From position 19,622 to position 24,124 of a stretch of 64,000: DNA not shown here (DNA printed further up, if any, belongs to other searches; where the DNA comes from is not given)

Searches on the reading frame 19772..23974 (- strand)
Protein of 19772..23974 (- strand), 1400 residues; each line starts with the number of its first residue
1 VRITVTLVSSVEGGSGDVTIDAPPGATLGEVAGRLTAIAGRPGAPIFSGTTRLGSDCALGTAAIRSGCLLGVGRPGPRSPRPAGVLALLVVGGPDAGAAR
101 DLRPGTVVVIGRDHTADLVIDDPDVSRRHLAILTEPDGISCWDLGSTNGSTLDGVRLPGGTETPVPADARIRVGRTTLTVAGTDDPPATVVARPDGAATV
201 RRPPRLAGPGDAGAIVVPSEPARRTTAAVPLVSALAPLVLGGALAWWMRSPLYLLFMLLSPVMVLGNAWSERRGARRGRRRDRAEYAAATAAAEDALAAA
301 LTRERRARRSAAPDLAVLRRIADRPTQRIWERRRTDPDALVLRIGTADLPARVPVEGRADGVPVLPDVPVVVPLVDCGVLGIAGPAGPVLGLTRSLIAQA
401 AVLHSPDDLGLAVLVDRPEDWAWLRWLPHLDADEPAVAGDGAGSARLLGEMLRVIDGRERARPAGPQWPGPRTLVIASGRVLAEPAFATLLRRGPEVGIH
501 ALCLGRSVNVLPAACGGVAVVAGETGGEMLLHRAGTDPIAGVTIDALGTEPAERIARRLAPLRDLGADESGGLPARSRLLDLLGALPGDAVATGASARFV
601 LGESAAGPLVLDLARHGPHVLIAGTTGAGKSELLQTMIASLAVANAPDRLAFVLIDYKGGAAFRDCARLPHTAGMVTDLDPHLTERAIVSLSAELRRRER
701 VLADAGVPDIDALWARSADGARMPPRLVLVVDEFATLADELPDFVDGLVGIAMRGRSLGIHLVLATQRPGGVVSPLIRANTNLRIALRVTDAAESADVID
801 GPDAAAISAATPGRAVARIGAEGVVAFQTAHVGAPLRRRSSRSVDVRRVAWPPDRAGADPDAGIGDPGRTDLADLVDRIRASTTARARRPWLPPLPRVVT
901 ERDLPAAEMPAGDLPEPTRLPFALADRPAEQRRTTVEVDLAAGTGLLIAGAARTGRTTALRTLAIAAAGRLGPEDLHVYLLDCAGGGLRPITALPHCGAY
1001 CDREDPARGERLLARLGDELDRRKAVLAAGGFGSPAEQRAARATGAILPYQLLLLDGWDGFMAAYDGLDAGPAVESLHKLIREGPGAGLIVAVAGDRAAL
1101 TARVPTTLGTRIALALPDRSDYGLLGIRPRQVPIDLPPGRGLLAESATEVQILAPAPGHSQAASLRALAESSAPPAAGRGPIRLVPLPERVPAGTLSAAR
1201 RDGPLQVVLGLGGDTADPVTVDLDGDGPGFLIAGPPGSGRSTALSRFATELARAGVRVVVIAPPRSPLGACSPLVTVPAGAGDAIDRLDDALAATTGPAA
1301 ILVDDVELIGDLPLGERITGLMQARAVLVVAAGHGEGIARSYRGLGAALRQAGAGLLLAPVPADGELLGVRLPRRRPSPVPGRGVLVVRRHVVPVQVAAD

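Call 80: search_protein_families(library=pfam, proteins=[window:19772-23974:-], max_evalue=0.00001)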
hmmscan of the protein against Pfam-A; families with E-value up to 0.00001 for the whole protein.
window:19772-23974:- (1400 aa): 9 families
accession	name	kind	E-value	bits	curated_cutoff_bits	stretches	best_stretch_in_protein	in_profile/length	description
PF01580.24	FtsK_SpoIIIE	-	2.2e-56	191.2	24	2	607-770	29-220/221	FtsK/SpoIIIE family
PF16697.10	Yop-YscD_cpl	-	5.4e-15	55.9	33.2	1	90-180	2-90/94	Inner membrane component of T3SS, cytoplasmic domain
PF00498.31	FHA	-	8.4e-13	49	20.7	1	108-174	1-67/67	FHA domain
PF25199.1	nSTAND_NTPase5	-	1.7e-11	44.5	34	0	1224-1311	38-110/145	Novel STAND NTPase 5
PF13401.12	AAA_22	-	2.3e-09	38.1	27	0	616-741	4-100/130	AAA domain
PF03308.22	MeaB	-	6.7e-07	29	23.1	0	1232-1266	38-73/273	Methylmalonyl Co-A mutase-associated GTPase MeaB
PF13191.12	AAA_16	-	9.9e-07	29.8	32.6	0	1224-1283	21-85/167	AAA ATPase domain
PF05729.18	NACHT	-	3.2e-06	27.5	26.7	0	620-653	3-37/167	NACHT domain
PF13555.12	AAA_29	-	4.5e-06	26.8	27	0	611-641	17-46/61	P-loop containing region of AAA domain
